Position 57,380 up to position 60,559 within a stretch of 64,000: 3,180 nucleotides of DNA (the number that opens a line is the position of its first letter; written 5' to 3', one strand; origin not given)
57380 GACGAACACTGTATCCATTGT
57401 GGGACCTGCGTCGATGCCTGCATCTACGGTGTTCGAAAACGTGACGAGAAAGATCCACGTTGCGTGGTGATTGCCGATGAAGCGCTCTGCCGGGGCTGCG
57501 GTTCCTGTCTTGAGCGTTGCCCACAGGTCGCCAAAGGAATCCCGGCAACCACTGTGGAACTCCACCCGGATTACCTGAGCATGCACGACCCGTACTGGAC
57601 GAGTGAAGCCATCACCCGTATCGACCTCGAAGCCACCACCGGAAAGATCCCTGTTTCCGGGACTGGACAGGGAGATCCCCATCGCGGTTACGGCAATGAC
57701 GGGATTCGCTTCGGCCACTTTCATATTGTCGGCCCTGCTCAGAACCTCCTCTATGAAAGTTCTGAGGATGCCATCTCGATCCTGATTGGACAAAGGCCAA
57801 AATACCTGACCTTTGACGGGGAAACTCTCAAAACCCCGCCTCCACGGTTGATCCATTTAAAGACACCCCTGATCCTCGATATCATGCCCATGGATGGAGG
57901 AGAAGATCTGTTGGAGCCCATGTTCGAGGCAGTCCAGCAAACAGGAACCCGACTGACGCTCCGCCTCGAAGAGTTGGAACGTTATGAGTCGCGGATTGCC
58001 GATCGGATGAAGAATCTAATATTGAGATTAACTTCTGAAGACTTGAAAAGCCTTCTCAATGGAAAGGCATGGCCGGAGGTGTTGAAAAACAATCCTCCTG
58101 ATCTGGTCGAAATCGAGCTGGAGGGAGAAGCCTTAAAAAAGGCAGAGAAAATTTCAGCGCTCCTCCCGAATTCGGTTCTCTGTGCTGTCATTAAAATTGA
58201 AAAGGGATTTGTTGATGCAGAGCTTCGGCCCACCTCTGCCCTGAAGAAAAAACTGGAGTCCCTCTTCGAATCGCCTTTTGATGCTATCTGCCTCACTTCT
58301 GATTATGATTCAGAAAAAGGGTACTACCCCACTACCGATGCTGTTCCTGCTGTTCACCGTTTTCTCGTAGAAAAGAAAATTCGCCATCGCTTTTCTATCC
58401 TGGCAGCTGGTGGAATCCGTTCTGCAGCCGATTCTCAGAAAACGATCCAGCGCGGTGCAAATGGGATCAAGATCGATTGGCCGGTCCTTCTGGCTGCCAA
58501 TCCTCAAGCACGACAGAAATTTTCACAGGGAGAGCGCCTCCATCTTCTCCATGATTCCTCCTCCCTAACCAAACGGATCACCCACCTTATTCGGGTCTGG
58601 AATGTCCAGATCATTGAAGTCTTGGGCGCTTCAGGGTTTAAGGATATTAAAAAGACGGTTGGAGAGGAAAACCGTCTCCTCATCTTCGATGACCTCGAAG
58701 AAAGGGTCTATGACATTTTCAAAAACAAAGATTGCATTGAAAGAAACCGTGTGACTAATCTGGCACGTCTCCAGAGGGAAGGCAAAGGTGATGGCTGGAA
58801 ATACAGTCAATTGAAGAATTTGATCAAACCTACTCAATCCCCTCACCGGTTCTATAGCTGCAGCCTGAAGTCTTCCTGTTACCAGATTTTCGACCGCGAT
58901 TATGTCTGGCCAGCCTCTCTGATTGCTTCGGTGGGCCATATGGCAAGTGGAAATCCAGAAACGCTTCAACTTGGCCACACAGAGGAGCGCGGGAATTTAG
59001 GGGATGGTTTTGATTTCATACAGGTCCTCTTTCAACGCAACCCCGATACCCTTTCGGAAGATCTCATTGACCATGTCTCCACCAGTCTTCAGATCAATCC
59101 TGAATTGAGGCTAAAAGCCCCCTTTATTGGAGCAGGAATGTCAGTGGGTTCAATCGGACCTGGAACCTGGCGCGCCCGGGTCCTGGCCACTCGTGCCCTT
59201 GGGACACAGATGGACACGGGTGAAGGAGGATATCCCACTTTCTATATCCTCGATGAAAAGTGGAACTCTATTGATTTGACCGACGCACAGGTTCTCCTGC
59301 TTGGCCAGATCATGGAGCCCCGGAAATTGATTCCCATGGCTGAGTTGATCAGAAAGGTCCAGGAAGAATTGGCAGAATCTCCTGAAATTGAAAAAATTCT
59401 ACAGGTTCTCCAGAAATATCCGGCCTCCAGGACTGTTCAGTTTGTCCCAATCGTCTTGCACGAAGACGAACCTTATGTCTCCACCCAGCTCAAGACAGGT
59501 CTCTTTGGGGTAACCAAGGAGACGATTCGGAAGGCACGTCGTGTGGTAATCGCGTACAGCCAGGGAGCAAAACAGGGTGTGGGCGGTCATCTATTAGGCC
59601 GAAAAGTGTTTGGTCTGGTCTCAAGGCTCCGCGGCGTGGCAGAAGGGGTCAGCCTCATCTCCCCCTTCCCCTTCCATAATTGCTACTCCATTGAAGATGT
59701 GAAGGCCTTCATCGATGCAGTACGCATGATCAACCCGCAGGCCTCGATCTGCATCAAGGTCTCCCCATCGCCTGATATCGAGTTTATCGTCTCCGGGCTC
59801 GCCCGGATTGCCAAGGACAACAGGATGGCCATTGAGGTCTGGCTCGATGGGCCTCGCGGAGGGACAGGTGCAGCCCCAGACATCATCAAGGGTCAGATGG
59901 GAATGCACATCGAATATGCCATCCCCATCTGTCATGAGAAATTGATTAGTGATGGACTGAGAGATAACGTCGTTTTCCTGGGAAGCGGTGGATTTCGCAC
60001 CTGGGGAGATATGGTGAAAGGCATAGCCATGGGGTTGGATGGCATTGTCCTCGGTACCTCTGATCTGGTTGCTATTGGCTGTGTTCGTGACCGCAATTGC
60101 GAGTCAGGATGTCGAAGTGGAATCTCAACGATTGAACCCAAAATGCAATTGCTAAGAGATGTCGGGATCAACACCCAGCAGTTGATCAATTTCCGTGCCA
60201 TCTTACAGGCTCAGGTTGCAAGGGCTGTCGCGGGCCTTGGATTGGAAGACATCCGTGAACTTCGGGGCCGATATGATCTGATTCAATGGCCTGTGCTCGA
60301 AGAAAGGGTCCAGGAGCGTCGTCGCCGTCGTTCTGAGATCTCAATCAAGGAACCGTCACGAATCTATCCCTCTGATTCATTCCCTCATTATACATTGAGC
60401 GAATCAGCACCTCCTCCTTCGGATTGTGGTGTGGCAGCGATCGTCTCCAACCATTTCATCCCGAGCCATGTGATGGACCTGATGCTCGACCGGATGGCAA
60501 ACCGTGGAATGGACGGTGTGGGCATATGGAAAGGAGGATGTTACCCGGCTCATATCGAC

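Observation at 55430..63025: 2531-aa single-polypeptide glutamate synthase in permuted (archaeal-like) domain order fused to a GlcD/GlcF-type dehydrogenase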

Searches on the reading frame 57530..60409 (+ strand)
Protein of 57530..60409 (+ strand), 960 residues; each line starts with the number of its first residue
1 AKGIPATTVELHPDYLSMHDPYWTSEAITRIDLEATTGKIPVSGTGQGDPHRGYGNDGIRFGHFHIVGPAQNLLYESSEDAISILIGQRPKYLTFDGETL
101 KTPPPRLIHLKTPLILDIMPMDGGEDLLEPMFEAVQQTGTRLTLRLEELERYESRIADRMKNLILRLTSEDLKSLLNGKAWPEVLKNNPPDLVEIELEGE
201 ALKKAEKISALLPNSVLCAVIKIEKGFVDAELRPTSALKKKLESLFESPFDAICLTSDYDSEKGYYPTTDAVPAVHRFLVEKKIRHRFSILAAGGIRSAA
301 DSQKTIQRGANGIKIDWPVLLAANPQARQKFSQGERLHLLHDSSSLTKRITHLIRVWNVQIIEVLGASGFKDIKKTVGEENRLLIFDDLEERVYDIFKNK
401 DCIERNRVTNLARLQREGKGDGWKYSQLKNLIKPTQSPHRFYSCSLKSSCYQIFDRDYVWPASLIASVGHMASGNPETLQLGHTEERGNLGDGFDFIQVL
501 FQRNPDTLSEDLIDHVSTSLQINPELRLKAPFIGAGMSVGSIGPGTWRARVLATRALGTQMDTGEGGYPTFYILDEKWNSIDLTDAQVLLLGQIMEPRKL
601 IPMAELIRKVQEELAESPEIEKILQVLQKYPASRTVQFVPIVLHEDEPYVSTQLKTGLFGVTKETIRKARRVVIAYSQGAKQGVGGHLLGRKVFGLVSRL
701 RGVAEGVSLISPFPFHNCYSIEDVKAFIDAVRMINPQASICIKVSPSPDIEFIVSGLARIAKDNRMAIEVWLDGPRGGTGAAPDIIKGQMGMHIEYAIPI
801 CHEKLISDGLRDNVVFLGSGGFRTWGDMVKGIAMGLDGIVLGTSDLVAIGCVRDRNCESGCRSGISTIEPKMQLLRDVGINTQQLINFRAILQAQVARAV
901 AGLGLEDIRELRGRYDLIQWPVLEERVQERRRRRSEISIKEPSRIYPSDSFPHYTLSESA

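Call 45: predict_structure(alignment_id=A2)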
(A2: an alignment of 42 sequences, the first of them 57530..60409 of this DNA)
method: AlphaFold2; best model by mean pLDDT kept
length: 960 residues; sequences in the alignment: 42
mean_pLDDT: 74.2   pTM: 0.70
mean pLDDT of the five models: 74.2, 73.6, 73.1, 72.4, 70.0
residues with pLDDT >= 90: 260; 70-90: 401; 50-70: 116; < 50: 183
segments of 3 or more residues with pLDDT < 50: 1-12, 15-17, 19-77, 380-382, 656-659, 678-718, 777-790, 852-872, 940-960
pLDDT, mean of each block of 10 residues (from residue 1): 29 46 46 37 28 31 40 49 82 79 84 90 81 92 91 86 91 84 81 86 79 89 86 87 90 89 79 86 85 76 77 90 85 85 90 79 57 52 63 92 94 89 94 82 56 59 81 94 85 85 96 94 83 76 77 91 61 77 81 85 92 84 91 88 80 51 66 59 36 38 33 40 71 81 76 87 87 60 45 83 95 89 90 95 78 39 35 64 95 97 96 95 88 67 34 27
secondary structure, 60 per line:
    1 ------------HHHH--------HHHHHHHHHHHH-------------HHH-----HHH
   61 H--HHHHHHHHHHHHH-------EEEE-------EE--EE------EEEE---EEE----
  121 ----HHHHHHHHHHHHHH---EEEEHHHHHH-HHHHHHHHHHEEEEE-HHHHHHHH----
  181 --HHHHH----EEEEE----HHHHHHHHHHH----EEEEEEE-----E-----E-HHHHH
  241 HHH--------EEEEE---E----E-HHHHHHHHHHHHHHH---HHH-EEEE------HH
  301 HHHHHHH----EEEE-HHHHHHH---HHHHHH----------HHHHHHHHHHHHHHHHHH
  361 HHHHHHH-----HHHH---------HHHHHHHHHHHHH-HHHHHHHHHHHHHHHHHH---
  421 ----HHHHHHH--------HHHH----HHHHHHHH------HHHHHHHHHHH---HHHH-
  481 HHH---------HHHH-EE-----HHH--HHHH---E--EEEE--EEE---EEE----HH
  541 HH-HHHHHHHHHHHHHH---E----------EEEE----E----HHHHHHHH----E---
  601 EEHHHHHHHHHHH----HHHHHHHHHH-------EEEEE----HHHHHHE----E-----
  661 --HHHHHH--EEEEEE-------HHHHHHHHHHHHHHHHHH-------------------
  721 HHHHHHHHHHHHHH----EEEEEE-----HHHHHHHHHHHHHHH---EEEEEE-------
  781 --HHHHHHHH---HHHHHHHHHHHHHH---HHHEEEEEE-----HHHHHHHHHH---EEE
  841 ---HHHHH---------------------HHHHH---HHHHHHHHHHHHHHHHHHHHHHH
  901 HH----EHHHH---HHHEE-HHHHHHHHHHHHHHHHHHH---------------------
elements in order (helices of 4 or more, strands of 3 or more residues): H13-16 H25-36 H58-61 H64-76 E84-87 E107-110 E114-116 H125-138 E142-145 H146-151 H153-162 E163-167 H169-176 H183-187 E192-196 H201-211 E216-222 H236-243 E252-256 H267-281 E289-292 H299-307 E312-315 H317-323 H327-332 H343-367 H373-376 H386-398 H400-417 H425-431 H440-443 H448-455 H462-472 H476-479 H493-496 H510-513 E520-523 E526-528 E532-534 H539-542 H544-557 E572-575 H585-592 H603-613 H618-627 E635-639 H644-649 H663-668 E671-676 H684-701 H721-734 E739-744 H750-764 E768-773 H783-790 H794-807 E814-819 H825-834 E838-840 H844-848 H870-874 H878-902 H908-911 H921-939

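Call 48: fold_search(model_id=the predicted structure, library=pdb)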
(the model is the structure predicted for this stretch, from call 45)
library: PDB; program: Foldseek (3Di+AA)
matches with E <= 10: 1673; with E <= 0.001: 532
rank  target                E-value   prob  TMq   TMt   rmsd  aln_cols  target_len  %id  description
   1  7mfm_G                1.5e-18  1.00  0.39  0.27  13.9       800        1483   18  Glutamate synthase, glutamate dehydrogenase counter-enzyme complex (released 2022-01-05)
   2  1ofd_A                2.7e-18  1.00  0.41  0.28  14.4       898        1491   17  Glutamate Synthase from Synechocystis sp in complex with 2-Oxoglutarate at 2.0 Angstrom resolution (released 2003-06-11)
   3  1ofe_A                1.0e-17  1.00  0.43  0.29  14.5       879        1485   18  Glutamate Synthase from Synechocystis sp in complex with 2-Oxoglutarate and L-DON at 2.45 Angstrom resolution (released 2003-06-11)
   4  1llw                  5.1e-17  1.00  0.41  0.28  13.0       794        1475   18  Structural studies on the synchronization of catalytic centers in glutamate synthase: complex with 2-oxoglutarate (released 2002-07-31)
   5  2vdc_A                2.0e-16  1.00  0.40  0.28  13.9       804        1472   19  THE 9.5 A RESOLUTION STRUCTURE OF GLUTAMATE SYNTHASE FROM CRYO-ELECTRON MICROSCOPY AND ITS OLIGOMERIZATION BEHAVIOR IN (released 2008-01-15)
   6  1ea0_A                2.6e-16  1.00  0.40  0.28  12.4       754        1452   19  Alpha subunit of A. brasilense glutamate synthase (released 2001-11-01)
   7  6s6s_A                7.5e-15  1.00  0.36  0.25  20.3      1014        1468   17  Structure of Azospirillum brasilense Glutamate Synthase in a4b4 oligomeric state. (released 2019-09-11)
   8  1szg_A                1.6e-07  1.00  0.24  0.54  16.7       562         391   13  A198G:L230A flavocytochrome b2 with sulfite bound (released 2004-07-27)
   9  1szf_A                3.9e-07  1.00  0.24  0.54  17.4       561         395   14  A198G:L230A mutant flavocytochrome b2 with pyruvate bound (released 2004-07-27)
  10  1kbj_A                4.1e-07  1.00  0.25  0.55  17.1       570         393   13  Crystallographic Study of the Recombinant Flavin-binding Domain of Baker's Yeast Flavocytochrome b2: comparison with t (released 2002-04-03)
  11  6a36                  5.8e-07  1.00  0.23  0.59  12.0       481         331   14  Mandelate oxidase mutant-Y128F with the 3-fluoropyruvic acid FMN adduct (released 2019-06-19)
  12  6a3t                  6.1e-07  1.00  0.23  0.58  11.8       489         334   14  The crystal structure of Mandelate oxidase R163L with 2-hydroxy-phenylacetamide (released 2019-06-19)
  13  1kbi_B                6.4e-07  1.00  0.24  0.52  20.7       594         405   12  Crystallographic Study of the Recombinant Flavin-binding Domain of Baker's Yeast Flavocytochrome b2: Comparison with t (released 2002-04-03)
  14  1ldc_B                9.4e-07  1.00  0.25  0.56  16.7       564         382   13  X-RAY STRUCTURE OF TWO COMPLEXES OF THE Y143F FLAVOCYTOCHROME B2 MUTANT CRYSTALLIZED IN THE PRESENCE OF LACTATE OR PHE (released 1995-07-10)
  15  2a7r_C                9.9e-07  1.00  0.21  0.55   6.2       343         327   12  Crystal structure of human Guanosine Monophosphate reductase 2 (GMPR2) (released 2006-01-31)
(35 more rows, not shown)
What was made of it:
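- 57587..59074 (+): Residues 720-1215: degenerate paralogue of the GltS FMN barrel, the counterpart of the GltS central domain. It contains the invariant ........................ and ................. motifs. The Fe-S loop is deleted. Foldseek alignments of 750-900 columns to GltS alpha subunits (call 48).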

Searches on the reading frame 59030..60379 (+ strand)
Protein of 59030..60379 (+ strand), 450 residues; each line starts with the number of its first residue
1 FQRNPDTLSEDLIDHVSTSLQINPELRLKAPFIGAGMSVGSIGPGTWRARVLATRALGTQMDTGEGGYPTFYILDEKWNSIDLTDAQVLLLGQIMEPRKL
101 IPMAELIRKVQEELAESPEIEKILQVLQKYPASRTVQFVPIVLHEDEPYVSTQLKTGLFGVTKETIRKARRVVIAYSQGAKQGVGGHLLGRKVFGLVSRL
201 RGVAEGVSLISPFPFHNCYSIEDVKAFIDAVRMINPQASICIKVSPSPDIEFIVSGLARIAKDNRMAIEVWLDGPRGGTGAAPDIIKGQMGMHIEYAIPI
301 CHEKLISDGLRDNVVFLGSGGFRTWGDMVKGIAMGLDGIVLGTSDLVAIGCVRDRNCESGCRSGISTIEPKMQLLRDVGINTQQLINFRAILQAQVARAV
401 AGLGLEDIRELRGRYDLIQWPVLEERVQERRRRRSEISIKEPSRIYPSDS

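Call 14: search_protein_families(library=pfam, proteins=[window:59030-60379:+], max_evalue=1)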
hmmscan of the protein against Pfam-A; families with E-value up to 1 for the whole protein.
window:59030-60379:+ (450 aa): 2 families
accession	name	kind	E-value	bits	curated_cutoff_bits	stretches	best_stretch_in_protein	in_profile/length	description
PF01645.23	Glu_synthase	-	5.2e-70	236.9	20.4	1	18-405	55-368/369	Conserved region in glutamate synthase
PF00478.31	IMPDH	-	0.097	12.1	25.6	1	313-343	207-237/345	IMP dehydrogenase / GMP reductase domain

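Call 21: search_solved_structures(query=window:59030-60379:+, max_evalue=0.00001, show_alignments=4)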
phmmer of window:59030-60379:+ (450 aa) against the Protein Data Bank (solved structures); distinct sequences matched with E-value up to 0.00001: 5.
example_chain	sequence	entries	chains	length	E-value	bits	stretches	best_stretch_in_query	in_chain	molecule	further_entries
1ea0_A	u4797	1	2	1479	6.2e-42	147.3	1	152-419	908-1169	GLUTAMATE SYNTHASE [NADPH] LARGE CHAIN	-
2vdc_A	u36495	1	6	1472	6.6e-42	147.2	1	152-419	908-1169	GLUTAMATE SYNTHASE [NADPH] LARGE CHAIN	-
6s6s_A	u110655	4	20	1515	6.6e-42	147.2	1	152-419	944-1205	Glutamate synthase [NADPH] large chain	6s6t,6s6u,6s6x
1llw_A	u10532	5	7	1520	2.1e-38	135.6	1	152-419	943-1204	Ferredoxin-dependent glutamate synthase | FERREDOXIN-DEPENDENT GLUTAMATE SYNTHASE 2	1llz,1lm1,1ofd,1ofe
7mfm_G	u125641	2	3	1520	2.1e-37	132.4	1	137-429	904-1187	Glutamate synthase (NADPH) large chain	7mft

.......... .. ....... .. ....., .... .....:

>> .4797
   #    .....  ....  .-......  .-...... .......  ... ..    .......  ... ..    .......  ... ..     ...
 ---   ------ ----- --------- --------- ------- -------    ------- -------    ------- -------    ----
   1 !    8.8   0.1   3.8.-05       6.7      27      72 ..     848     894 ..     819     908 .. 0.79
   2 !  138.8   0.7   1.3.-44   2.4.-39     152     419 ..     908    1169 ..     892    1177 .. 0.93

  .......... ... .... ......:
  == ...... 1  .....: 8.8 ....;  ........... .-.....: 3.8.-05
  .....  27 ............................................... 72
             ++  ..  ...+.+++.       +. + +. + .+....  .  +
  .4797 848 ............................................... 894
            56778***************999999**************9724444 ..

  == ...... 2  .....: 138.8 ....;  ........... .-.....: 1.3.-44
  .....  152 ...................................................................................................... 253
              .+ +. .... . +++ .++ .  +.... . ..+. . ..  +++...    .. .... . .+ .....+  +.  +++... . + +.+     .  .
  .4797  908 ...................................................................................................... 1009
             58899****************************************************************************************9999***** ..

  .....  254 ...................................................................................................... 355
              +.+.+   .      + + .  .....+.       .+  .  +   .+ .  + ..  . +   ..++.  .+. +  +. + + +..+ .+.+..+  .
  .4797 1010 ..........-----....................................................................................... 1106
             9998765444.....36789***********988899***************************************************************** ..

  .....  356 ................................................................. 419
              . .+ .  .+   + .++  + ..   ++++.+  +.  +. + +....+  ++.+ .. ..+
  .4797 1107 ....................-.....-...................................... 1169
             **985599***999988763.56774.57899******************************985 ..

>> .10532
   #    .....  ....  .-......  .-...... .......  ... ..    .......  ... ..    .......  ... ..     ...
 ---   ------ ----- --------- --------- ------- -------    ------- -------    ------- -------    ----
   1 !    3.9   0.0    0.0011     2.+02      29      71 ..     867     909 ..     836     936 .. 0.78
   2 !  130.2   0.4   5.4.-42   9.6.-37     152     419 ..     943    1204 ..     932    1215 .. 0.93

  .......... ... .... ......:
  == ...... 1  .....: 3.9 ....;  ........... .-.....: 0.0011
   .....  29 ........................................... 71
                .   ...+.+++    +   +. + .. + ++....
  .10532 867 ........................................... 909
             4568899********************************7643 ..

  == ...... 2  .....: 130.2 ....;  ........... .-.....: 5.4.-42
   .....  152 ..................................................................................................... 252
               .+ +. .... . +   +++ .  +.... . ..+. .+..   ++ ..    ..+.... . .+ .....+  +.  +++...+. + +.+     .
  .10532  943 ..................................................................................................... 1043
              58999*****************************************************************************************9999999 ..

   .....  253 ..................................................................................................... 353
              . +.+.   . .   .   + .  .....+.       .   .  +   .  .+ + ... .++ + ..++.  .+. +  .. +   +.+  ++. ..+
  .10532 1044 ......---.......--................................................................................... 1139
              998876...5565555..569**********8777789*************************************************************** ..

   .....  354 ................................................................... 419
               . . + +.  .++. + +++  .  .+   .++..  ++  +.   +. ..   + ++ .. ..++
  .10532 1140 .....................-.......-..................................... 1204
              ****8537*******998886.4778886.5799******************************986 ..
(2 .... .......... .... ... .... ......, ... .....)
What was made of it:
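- Checked: The three 3Fe-4S cysteines align with Cys1102/1108/1113 of Azospirillum GltS (call 21).
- Q978 of Fd-GltS is His here (call 21).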
